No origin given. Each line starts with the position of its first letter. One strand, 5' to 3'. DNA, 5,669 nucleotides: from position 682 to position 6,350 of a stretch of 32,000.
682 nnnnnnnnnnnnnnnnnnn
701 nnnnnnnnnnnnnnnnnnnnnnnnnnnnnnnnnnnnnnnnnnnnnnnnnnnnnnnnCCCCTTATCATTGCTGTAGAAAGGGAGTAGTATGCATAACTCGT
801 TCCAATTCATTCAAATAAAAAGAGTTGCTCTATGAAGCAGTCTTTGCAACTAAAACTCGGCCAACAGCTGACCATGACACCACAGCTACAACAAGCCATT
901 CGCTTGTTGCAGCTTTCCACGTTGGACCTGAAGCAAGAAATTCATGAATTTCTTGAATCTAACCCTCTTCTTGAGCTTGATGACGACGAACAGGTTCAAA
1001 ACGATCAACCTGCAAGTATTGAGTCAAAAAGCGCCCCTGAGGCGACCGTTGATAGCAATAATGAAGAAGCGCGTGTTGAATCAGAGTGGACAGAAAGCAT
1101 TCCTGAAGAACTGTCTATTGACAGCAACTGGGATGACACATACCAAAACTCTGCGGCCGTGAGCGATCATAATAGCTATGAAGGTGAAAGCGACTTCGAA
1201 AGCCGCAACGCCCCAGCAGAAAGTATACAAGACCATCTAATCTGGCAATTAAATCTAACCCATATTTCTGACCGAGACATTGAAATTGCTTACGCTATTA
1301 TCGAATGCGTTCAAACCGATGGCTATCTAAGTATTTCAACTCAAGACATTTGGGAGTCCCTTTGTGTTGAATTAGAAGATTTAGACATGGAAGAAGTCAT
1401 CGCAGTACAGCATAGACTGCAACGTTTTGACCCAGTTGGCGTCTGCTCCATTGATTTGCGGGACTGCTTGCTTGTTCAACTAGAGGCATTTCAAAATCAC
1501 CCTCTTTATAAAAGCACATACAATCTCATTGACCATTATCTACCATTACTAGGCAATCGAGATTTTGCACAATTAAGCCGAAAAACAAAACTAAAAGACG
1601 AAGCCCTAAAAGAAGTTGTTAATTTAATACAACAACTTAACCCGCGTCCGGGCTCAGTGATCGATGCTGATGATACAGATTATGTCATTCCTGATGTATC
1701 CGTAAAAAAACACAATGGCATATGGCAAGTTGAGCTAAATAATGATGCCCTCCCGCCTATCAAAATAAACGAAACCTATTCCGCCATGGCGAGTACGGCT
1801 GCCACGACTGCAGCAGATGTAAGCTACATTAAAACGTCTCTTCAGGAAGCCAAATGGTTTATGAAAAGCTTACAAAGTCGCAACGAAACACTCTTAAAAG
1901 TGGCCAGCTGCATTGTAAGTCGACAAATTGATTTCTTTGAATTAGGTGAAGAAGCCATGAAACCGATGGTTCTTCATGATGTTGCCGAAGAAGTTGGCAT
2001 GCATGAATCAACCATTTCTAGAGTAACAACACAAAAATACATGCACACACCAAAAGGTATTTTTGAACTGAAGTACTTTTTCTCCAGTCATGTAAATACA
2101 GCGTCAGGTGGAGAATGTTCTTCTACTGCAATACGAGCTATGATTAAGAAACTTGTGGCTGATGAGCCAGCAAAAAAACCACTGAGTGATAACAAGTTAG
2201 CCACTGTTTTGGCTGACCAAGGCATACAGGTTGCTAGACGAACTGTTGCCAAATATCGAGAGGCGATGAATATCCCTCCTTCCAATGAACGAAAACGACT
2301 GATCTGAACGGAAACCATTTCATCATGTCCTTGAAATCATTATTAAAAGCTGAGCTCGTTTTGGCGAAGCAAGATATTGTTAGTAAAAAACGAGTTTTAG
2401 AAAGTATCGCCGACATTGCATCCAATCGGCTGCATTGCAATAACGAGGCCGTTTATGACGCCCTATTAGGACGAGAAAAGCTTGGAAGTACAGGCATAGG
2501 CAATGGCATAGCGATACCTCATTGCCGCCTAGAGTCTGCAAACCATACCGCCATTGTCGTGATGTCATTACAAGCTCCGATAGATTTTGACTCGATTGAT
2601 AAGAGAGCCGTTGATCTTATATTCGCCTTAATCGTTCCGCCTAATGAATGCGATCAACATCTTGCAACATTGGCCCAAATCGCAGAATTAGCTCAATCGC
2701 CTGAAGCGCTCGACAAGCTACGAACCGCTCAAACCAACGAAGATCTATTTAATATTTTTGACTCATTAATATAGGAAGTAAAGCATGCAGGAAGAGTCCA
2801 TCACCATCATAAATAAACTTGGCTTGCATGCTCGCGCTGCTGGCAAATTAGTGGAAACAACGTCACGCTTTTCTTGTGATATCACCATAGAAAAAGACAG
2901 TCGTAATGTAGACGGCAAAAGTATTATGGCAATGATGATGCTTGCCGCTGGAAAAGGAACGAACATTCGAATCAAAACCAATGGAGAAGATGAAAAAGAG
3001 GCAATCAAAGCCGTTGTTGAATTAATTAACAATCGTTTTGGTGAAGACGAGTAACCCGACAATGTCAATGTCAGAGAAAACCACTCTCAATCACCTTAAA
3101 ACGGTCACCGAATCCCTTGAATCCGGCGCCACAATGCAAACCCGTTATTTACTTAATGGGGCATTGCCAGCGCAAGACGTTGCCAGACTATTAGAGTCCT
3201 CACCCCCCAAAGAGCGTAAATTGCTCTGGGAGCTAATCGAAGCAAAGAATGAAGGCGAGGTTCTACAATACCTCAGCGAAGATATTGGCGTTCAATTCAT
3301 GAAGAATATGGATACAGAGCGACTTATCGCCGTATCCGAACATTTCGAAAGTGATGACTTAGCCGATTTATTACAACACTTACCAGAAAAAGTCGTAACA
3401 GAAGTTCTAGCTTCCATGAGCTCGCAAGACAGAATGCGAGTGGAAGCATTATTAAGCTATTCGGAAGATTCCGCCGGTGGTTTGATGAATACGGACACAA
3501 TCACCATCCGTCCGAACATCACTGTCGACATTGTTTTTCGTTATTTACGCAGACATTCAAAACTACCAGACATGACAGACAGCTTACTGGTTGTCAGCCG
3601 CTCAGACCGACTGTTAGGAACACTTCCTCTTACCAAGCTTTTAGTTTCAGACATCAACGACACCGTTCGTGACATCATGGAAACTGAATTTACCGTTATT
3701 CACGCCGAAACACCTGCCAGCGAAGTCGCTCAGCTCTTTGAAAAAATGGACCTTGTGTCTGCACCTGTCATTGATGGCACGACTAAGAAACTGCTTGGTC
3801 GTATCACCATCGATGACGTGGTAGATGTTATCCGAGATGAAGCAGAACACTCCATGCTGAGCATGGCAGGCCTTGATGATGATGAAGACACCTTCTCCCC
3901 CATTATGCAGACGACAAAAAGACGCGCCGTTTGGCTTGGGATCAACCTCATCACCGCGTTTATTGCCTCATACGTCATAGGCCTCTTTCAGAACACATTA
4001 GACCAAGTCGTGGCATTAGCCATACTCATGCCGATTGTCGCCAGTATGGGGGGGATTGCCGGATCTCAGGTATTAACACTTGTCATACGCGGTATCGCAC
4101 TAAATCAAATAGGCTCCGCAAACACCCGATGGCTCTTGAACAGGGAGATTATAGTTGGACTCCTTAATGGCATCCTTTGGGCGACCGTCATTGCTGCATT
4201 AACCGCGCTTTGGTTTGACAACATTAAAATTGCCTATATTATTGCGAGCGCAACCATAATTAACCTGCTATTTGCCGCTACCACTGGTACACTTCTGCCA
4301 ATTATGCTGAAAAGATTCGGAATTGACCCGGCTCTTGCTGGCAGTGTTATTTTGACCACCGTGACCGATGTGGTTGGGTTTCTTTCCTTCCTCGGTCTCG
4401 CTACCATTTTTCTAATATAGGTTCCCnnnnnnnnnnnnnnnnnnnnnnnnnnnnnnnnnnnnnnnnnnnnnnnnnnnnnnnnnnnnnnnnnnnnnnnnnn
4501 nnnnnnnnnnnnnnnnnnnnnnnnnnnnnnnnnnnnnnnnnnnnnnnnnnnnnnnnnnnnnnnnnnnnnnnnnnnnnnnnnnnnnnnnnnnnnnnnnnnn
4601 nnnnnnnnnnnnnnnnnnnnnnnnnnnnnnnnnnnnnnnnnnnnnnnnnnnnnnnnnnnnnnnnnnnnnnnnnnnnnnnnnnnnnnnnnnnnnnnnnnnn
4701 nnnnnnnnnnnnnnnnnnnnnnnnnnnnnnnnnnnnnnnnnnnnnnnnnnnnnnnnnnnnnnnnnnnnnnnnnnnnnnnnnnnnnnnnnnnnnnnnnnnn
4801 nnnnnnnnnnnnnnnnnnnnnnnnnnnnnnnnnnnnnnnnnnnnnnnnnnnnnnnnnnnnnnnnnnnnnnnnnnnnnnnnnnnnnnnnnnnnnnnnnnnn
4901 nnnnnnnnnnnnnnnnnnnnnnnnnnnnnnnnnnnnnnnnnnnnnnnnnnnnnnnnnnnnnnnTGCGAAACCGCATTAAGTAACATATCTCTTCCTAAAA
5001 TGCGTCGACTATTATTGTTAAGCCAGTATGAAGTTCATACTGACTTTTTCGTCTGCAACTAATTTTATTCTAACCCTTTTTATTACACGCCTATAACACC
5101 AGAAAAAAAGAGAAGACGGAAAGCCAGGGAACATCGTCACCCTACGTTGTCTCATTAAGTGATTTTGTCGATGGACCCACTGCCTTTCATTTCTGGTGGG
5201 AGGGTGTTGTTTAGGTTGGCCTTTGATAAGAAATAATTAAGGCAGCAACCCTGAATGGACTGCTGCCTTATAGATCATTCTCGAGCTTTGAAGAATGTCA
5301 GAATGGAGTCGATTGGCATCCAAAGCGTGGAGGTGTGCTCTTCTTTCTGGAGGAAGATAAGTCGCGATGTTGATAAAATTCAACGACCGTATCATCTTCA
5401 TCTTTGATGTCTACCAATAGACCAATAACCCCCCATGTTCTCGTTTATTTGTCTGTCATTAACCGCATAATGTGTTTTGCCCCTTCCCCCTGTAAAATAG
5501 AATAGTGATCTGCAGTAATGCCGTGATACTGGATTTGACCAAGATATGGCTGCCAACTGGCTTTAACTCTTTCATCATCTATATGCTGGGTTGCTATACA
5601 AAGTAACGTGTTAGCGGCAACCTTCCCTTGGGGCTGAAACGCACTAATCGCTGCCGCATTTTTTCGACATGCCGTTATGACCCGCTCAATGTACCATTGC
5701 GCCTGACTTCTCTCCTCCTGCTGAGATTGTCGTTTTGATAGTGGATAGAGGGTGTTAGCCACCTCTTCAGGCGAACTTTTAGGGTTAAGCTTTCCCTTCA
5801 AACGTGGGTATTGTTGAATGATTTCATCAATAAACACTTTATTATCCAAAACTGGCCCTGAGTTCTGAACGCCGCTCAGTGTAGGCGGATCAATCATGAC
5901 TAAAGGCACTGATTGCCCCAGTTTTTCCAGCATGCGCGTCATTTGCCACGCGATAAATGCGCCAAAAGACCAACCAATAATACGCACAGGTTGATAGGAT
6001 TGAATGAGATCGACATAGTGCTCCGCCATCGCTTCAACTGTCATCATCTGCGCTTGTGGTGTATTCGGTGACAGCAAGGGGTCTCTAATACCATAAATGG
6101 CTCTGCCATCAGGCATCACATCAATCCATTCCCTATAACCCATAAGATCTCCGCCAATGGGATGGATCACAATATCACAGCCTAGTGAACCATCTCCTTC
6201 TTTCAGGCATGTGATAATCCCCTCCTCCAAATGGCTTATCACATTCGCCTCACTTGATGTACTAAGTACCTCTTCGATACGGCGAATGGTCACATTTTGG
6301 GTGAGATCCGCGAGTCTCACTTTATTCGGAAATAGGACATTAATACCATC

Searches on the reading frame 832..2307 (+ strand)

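Call 9: search_protein_families(library=pfam, proteins=[window:832-2307:+])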
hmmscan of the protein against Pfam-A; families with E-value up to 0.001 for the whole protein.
window:832-2307:+ (491 aa): 3 families
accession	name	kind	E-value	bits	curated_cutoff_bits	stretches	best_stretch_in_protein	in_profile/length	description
PF04552.19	Sigma54_DBD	-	4.5e-70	234.9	22.8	1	331-489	2-160/160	Sigma-54, DNA binding domain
PF04963.19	Sigma54_CBD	-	1.8e-56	191.2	22.9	1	122-316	2-185/185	Sigma-54 factor, core binding domain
PF00309.25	Sigma54_AID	-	5.1e-18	65.1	23.8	1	4-49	1-46/46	Sigma-54 factor, Activator interacting domain (AID)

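Call 27: search_protein_families(library=pfam, proteins=[L081:7643-8968:-, L081:4753-5715:-, L081:9656-9883:+, L081:3814-4548:-], max_evalue=1)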
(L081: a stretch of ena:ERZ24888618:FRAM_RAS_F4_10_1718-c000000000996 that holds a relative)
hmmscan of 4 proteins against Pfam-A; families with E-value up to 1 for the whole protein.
L081:7643-8968:- (441 aa): 3 families
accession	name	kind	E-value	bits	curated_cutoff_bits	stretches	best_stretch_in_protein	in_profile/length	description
PF14243.11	R2K_3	-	0.03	14.9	26.3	1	113-145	134-167/169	ATP-grasp domain, R2K clade family 3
PF07436.16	Curto_V3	-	0.041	14.7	25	1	239-282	8-51/87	Curtovirus V3 protein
PF22565.1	mSLOG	-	0.25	12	27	1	168-223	15-70/105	Minimal SLOG domain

L081:4753-5715:- (320 aa): 4 families
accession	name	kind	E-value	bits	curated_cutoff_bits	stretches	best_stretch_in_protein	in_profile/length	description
PF13621.12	Cupin_8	-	1.2e-23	84.8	27.4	1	30-249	3-242/252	Cupin-like domain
PF08007.18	JmjC_2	-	3.6e-05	23.7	22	1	156-249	37-117/127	JmjC domain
PF02373.28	JmjC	-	0.015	16.1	24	1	214-248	77-111/114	JmjC domain, hydroxylase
PF07883.17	Cupin_2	-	0.052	13.7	27.2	1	221-242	39-60/70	Cupin domain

L081:9656-9883:+ (75 aa): 0 families

L081:3814-4548:- (244 aa): 2 families
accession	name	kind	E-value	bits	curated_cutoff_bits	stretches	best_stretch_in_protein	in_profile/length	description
PF17837.6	4PPT_N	-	5.6e-20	71.6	27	1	58-119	5-67/68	4'-phosphopantetheinyl transferase N-terminal domain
PF01648.25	ACPS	-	5.3e-12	46.2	25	1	128-208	2-87/111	4'-phosphopantetheinyl transferase superfamily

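Call 73: search_protein_families(library=pfam, proteins=[L083:19691-20254:+], max_evalue=0.1)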
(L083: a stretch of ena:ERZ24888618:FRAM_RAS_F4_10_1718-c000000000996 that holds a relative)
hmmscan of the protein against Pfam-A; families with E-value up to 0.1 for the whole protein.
L083:19691-20254:+ (187 aa): 1 family
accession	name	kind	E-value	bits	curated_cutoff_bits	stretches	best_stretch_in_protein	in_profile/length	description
PF13026.12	DUF3887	-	0.063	14.4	31.8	0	4-52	24-68/91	Protein of unknown function (DUF3887)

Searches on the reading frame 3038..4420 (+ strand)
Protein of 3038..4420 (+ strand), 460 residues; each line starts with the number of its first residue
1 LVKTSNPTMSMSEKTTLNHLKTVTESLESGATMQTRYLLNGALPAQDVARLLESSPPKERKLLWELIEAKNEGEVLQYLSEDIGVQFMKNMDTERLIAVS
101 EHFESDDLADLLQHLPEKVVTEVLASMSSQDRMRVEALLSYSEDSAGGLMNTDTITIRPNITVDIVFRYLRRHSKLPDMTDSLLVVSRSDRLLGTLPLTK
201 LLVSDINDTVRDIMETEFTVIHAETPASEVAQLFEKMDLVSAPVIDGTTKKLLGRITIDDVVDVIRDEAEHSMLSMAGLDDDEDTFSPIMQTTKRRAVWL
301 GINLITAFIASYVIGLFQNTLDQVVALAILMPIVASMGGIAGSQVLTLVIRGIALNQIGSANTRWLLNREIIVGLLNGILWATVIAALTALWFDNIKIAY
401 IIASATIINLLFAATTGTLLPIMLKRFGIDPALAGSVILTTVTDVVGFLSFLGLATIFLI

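Call 9: search_protein_families(library=pfam, proteins=[window:3038-4420:+])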
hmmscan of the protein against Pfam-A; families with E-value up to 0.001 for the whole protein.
window:3038-4420:+ (460 aa): 3 families
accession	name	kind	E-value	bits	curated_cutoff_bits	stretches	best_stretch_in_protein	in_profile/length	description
PF01769.21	MgtE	-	1.2e-31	110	27.6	1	331-454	1-125/125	Divalent cation transporter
PF03448.22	MgtE_N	-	2.2e-25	89.6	25.9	1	44-144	2-102/102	MgtE intracellular N domain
PF00571.33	CBS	-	5.3e-14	52.7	24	2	210-266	1-56/57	CBS domain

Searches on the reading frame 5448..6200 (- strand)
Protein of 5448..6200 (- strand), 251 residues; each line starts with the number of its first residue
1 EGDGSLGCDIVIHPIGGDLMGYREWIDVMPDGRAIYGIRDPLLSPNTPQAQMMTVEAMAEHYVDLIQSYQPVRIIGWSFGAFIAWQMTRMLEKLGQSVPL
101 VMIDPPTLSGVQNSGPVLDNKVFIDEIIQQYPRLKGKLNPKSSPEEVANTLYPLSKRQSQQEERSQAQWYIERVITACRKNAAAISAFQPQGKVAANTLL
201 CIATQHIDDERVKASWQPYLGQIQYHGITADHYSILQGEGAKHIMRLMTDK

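Call 38: search_solved_structures(query=window:5448-6200:-, max_evalue=0.001)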
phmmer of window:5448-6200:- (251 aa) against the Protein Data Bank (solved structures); distinct sequences matched with E-value up to 0.001: 10.
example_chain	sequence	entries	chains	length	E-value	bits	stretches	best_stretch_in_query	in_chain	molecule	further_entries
7crn_A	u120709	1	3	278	1.3e-07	34.8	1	11-251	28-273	Non-ribosomal peptide synthetase 4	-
7r0x_A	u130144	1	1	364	1.6e-07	34.5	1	12-107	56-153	Polyketide synthase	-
7dxo_A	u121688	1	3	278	3.5e-07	33.4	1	11-251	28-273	Non-ribosomal peptide synthetase 4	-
4zxh_A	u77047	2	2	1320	6.1e-07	32.6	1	12-105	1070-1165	ABBFA_003403 | Tyrocidine synthetase 3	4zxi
6ojc_A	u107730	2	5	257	3.3e-06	30.2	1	7-115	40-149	NocB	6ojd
4z49_A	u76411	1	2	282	5.2e-05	26.3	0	48-94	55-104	Fatty acid synthase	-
1xkt_A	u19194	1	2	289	5.5e-05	26.2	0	48-94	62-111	fatty acid synthase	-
3tjm_A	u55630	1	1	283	5.9e-05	26.1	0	48-94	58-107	Fatty acid synthase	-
7mhd_A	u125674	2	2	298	6.1e-05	26.1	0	48-94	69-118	Fatty acid synthase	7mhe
2px6_A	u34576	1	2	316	7.3e-05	25.8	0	48-94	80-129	Thioesterase domain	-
